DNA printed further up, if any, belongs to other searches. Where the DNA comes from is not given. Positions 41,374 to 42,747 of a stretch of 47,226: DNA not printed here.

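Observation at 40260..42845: Second AT-rich island between dnaB and udg: SPPY methylase plus PUA-like/NucS-like nuclease plus three tiny ORFs - candidate uncharacterised restriction/defence module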

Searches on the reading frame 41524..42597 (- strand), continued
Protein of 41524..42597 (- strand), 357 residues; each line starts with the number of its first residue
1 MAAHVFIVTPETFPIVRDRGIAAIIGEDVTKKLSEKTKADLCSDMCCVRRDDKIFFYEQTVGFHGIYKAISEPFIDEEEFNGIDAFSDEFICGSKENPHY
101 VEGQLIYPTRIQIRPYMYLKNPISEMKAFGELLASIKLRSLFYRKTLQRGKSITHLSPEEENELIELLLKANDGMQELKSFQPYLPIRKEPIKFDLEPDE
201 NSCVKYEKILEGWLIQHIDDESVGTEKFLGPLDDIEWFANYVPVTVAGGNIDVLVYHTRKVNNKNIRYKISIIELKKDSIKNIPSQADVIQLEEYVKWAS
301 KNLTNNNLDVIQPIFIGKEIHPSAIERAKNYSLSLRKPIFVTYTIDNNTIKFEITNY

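Call 18: search_protein_families(library=pfam, proteins=[L031:7083-7739:+, L034:6005-7795:+, L037:6687-7874:+, L040:6957-7862:+, L014:6836-7726:-, L007:6274-7728:-, L019:2988-3755:+, L025:1397-2620:+, L041:616-1389:+, L010:7183-7770:+], max_evalue=0.001)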
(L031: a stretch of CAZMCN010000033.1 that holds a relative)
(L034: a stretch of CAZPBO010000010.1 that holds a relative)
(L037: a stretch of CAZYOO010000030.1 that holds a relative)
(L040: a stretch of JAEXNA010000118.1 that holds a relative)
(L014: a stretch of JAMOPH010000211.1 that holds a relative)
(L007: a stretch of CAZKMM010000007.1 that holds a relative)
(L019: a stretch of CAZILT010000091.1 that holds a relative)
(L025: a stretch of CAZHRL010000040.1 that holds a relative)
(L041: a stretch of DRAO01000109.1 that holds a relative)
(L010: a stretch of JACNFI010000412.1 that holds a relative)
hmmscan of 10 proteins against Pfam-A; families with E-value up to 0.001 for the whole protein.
L031:7083-7739:+ (218 aa): 1 family
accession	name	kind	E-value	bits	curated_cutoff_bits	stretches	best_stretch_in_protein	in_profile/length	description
PF00677.23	Lum_binding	-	1.4e-46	156.8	27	2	104-188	1-86/86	Lumazine binding domain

L034:6005-7795:+ (596 aa): 8 families
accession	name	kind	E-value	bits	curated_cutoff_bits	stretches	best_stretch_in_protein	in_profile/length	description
PF00009.33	GTP_EFTU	-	1.5e-53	181.6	26.5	1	5-179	2-187/188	Elongation factor Tu GTP binding domain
PF06421.17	LepA_C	-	4e-44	149.5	29.7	1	485-591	1-107/107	GTP-binding protein LepA C-terminus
PF00679.30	EFG_C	-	5.3e-21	74.9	27.9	1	396-482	2-87/89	Elongation factor G C-terminus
PF03144.31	GTP_EFTU_D2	-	7.8e-15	55.5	30.3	1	203-273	1-73/73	Elongation factor Tu domain 2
PF22042.2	EF-G_D2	-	3.4e-06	27.5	27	1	188-272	1-81/84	Elongation factor G domain 2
PF00071.28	Ras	-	3e-05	24.1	21.6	1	49-178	28-160/162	Ras family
PF14492.12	EFG_III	-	9e-05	22.9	27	1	288-360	2-71/75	Elongation Factor G, domain III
PF01926.29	MMR_HSR1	-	0.00048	20.7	21.9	0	9-130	2-113/113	50S ribosome-binding GTPase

L037:6687-7874:+ (395 aa): 2 families
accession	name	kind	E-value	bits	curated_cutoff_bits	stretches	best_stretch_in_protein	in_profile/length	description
PF10143.14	PhosphMutase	-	1.7e-53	181.4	21.5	1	37-201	1-170/170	2,3-bisphosphoglycerate-independent phosphoglycerate mutase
PF01676.23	Metalloenzyme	-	4.3e-32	112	24.3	1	1-367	1-228/252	Metalloenzyme superfamily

L040:6957-7862:+ (301 aa): 1 family
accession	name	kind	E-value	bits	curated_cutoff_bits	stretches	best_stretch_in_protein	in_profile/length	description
PF13391.12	HNH_2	-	2e-08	34.4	21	1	194-247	1-65/66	HNH endonuclease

L014:6836-7726:- (296 aa): 0 families

L007:6274-7728:- (484 aa): 1 family
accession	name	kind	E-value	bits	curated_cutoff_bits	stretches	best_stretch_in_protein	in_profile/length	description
PF00245.25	Alk_phosphatase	-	5.3e-72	243.5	24.4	1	122-403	1-322/423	Alkaline phosphatase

L019:2988-3755:+ (255 aa): 0 families

L025:1397-2620:+ (407 aa): 5 families
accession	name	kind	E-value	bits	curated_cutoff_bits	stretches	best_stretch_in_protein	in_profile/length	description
PF00696.33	AA_kinase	-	6.3e-54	183.6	24.9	1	3-230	2-234/234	Amino acid kinase family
PF22468.2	ACT_9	-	2.4e-35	120.5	27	2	343-401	1-61/61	ACT domain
PF13840.12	ACT_7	-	6.7e-22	77.6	27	2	339-399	5-65/65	ACT domain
PF01842.31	ACT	-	2.1e-18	66.1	27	2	266-317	3-56/66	ACT domain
PF13740.12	ACT_6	-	0.00026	21.3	23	0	265-297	5-36/76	ACT domain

L041:616-1389:+ (257 aa): 1 family
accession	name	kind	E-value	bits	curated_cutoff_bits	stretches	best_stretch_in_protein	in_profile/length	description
PF00121.24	TIM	-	9.8e-96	320.4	20.1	1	4-249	1-244/245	Triosephosphate isomerase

L010:7183-7770:+ (195 aa): 0 families

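Call 19: predict_structure(alignment_id=A1)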
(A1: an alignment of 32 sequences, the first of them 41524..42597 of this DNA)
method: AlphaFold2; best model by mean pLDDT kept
length: 357 residues; sequences in the alignment: 32
mean_pLDDT: 94.1   pTM: 0.91
mean pLDDT of the five models: 94.1, 93.2, 91.9, 89.8, 88.5
residues with pLDDT >= 90: 317; 70-90: 38; 50-70: 2; < 50: 0
segments of 3 or more residues with pLDDT < 50: none
pLDDT, mean of each block of 10 residues (from residue 1): 93 95 93 94 96 95 95 96 94 95 93 95 92 88 78 92 96 89 94 96 96 97 96 97 86 97 95 97 94 96 94 98 96 95 96 96
secondary structure, 60 per line:
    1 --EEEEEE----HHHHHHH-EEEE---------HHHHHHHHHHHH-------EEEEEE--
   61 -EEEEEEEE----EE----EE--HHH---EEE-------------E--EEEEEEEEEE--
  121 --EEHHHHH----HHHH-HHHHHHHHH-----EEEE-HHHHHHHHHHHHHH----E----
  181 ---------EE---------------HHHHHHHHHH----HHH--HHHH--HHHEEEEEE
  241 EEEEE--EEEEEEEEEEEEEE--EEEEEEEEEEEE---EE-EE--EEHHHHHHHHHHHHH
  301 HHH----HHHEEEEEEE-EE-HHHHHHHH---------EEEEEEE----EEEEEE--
elements in order: E3-8 H13-19 E21-24 H34-45 E53-58 E62-69 E90-92 E109-118 H125-129 H134-137 H139-147 E153-156 H158-171 H207-216 H226-229 E235-245 E248-261 E264-275 H288-303 E311-317 H322-329 E339-345 E350-355

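Call 20: search_protein_representatives(alignment_id=A1)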
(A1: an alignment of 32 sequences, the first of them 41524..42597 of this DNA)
Query: 32 sequences, 339 profile positions. Proteins with E-value up to 0.001 (for the whole library): 736; up to 1e-10: 335; up to 1e-30: 97. The best 150 are listed.
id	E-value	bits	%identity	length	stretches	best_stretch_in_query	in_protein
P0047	8.9e-134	462.5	-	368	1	1-335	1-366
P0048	1.3e-122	425.9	-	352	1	1-336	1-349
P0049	1.8e-98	346.4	-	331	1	1-337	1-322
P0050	1.2e-95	337.1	-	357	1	2-335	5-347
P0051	1.2e-88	314.1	-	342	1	8-336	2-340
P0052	3.1e-86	306.2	-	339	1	1-335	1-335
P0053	3.9e-86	305.9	-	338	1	2-338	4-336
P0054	2.2e-82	293.5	-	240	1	1-235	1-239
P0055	1.4e-78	281.1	-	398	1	2-328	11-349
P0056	1.5e-76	274.4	-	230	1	126-338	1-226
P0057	5.7e-74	265.9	-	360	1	2-332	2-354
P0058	1.2e-73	264.8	-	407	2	62-333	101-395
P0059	1.6e-70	254.5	-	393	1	2-336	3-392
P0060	1.6e-70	254.5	-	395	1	2-335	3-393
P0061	1.1e-69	251.8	-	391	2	59-333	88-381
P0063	5.1e-68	246.3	-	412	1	2-337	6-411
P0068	2.9e-63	230.7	-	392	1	1-337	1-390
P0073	9.6e-55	202.7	-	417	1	2-337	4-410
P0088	2.4e-41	158.6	-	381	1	1-337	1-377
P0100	4.2e-36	141.4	-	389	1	1-314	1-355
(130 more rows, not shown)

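Call 23: fold_search(model_id=the predicted structure, library=pdb)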
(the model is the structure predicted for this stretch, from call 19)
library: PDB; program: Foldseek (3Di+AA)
matches with E <= 10: 513; with E <= 0.001: 10
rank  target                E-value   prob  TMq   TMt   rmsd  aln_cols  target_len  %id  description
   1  1wmm                  6.1e-07  1.00  0.32  0.73   4.1       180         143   19  Crystal structure of PH1033 from Pyrococcus horikoshii Ot3 (released 2005-08-23)
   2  2hd9                  1.1e-06  1.00  0.32  0.72   4.6       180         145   20  Crystal structure of PH1033 from Pyrococcus horikoshii OT3 (released 2006-12-20)
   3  2p5d                  8.8e-06  1.00  0.29  0.67   5.6       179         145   16  Crystal structure of MJECL36 from Methanocaldococcus jannaschii DSM 2661 (released 2007-09-18)
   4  2gbs_MODEL_1_A        5.8e-05  1.00  0.29  0.63   5.4       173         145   17  NMR structure of Rpa0253 from Rhodopseudomonas palustris. Northeast structural genomics consortium target RpR3 (released 2006-04-11)
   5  6yex_A                8.3e-05  1.00  0.29  0.32   5.6       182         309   14  VcaM4I restriction endonuclease in the absence of DNA (released 2020-12-16)
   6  2g2x_A                1.5e-04  1.00  0.28  0.61   7.4       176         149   14  X-Ray Crystal Structure Protein Q88CH6 from Pseudomonas putida. Northeast Structural Genomics Consortium Target PpR72. (released 2006-03-14)
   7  4f0q_D                2.3e-04  0.63  0.19  0.16  23.8       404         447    8  MspJI Restriction Endonuclease - P21 Form (released 2012-08-08)
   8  5j3e_A                3.6e-04  1.00  0.29  0.55   6.6       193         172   11  Crystal Structure of Human THYN1 protein in complex with 5-methylcytosine containing DNA (released 2016-04-20)
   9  4f0p_A                7.8e-04  0.60  0.21  0.17  20.8       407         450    8  MspJI Restriction Endonuclease - P31 Form (released 2012-08-08)
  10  4f0p_C                7.8e-04  0.54  0.19  0.16  24.0       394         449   10  MspJI Restriction Endonuclease - P31 Form (released 2012-08-08)
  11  5gke_A                2.2e-03  1.00  0.22  0.32   4.9       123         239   15  Structure of EndoMS-dsDNA1 complex (released 2016-11-02)
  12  3eop_A                2.3e-03  1.00  0.28  0.53   7.5       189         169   16  Crystal Structure of the DUF55 domain of human thymocyte nuclear protein 1 (released 2009-09-29)
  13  2vld_B                3.8e-03  1.00  0.23  0.35   4.6       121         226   14  crystal structure of a repair endonuclease from Pyrococcus abyssi (released 2009-05-19)
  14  8q44_A                5.4e-03  0.63  0.22  0.19  18.1       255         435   13  Crystal structure of cA4-bound Can2 (E364R) in complex with oligo-T DNA (released 2023-11-22)
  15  8q42_A                7.4e-03  0.60  0.22  0.18  18.0       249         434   13  Crystal structure of cA4-bound Can2 (E341A) in complex with oligo-A DNA (released 2023-11-22)
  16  2vld_A                7.8e-03  1.00  0.23  0.34   4.9       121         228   15  crystal structure of a repair endonuclease from Pyrococcus abyssi (released 2009-05-19)
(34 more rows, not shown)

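Call 32: find_related_loci(query=A2, collection=metagenome_contigs, flank=6000)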
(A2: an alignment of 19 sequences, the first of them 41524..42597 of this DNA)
Query A2 (357 aa) in metagenome_contigs; peptide patterns used: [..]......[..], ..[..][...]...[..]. (x = any residue, [..] = any of these).
223 stretches matched a pattern; 18 encode a relative of the query (tblastn E <= 1e-3); 18 distinct loci.
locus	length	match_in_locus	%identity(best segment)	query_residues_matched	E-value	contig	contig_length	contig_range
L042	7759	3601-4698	52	1-357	1e-119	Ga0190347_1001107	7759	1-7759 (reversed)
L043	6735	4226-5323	52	1-357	1e-119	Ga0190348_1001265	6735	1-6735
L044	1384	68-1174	51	1-357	3e-127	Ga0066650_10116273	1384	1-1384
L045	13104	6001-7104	49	1-357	1e-116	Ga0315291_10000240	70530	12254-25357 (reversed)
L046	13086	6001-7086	51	1-351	1e-115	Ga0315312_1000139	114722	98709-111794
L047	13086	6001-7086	50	1-351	5e-115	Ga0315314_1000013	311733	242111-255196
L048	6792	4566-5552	50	1-347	5e-111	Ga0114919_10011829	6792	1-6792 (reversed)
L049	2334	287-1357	49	1-347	1e-115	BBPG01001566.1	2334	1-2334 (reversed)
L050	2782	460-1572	46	1-357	8e-109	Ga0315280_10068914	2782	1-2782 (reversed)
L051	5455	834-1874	45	1-354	2e-97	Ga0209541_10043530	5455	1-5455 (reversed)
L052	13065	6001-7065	45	1-345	7e-96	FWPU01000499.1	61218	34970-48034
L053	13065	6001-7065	45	1-345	7e-96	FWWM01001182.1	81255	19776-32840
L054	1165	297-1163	51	1-293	1e-100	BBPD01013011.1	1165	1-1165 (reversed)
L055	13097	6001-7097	52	1-356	1e-95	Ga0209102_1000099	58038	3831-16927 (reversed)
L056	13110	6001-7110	50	1-357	3e-102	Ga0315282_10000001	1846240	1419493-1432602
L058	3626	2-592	43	161-354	1e-38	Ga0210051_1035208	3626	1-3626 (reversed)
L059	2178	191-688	43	194-354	4e-34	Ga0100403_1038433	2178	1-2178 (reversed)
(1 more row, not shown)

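Call 34: search_dna_similar(query=window:41524-42597:-, collection=plasmids, mode=protein, max_evalue=0.001, max_rows=20)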
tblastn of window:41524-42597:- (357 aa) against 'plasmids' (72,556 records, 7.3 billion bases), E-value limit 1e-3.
Records with a match: 1; places in all: 1; records where one place covers at least 80% of the query: 1.
Best place of each record, by identity: <60% 1.
By first word of the organism name: Halobaculum 1.
By predicted mobility (MOB-suite, as given by PLSDB): non-mobilizable 1.
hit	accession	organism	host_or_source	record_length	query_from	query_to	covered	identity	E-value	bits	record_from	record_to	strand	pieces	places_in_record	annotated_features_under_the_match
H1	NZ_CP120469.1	Halobaculum limi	cell culture,sediment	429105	36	345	87%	30.2%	3e-27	120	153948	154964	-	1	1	hypothetical protein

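Call 35: search_dna_similar(query=window:41524-42597:-, collection=phages, mode=protein, max_evalue=0.001, max_rows=20)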
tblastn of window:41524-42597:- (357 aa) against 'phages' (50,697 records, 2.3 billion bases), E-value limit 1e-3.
No match.

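Call 36: get_annotated_region(hit=H1, flank=5000)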
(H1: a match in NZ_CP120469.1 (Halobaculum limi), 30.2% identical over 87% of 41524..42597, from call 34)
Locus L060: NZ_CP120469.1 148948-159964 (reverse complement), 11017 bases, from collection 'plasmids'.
description: Halobaculum sp. YSMS11 plasmid unnamed, complete sequence
organism: Halobaculum limi (NCBI taxid 3031916)
taxonomy: Archaea; Euryarchaeota; Halobacteria; Halobacteriales; Haloferacaceae; Halobaculum; Halobaculum limi
host: -; source: cell culture,sediment; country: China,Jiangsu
typing (MOB-suite, as given by PLSDB): non-mobilizable
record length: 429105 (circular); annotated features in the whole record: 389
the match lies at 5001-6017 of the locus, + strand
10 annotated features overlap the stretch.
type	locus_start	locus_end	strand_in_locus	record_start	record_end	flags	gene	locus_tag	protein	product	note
CDS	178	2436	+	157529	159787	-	-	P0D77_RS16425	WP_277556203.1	PQQ-binding-like beta-propeller repeat protein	-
CDS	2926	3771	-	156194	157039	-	-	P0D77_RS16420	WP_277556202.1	arsenite methyltransferase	-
CDS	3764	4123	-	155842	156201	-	-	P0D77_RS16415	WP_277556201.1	metalloregulator ArsR/SmtB family transcription factor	GO:0006355 - regulation of DNA-templated transcription [Evidence IEA]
CDS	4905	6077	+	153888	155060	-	-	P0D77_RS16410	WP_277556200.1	hypothetical protein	-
CDS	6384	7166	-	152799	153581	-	-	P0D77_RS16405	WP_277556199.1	hybrid sensor histidine kinase/response regulator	GO:0000160 - phosphorelay signal transduction system [Evidence IEA]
CDS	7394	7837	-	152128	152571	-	-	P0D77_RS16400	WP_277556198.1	metal-dependent hydrolase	-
CDS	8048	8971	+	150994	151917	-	-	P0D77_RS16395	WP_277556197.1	PfkB family carbohydrate kinase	-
CDS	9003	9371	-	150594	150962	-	-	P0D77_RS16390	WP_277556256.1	DoxX-like family protein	-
CDS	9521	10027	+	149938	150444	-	-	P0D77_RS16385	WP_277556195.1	hypothetical protein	-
CDS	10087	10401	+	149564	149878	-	-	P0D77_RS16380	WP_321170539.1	HalOD1 output domain-containing protein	-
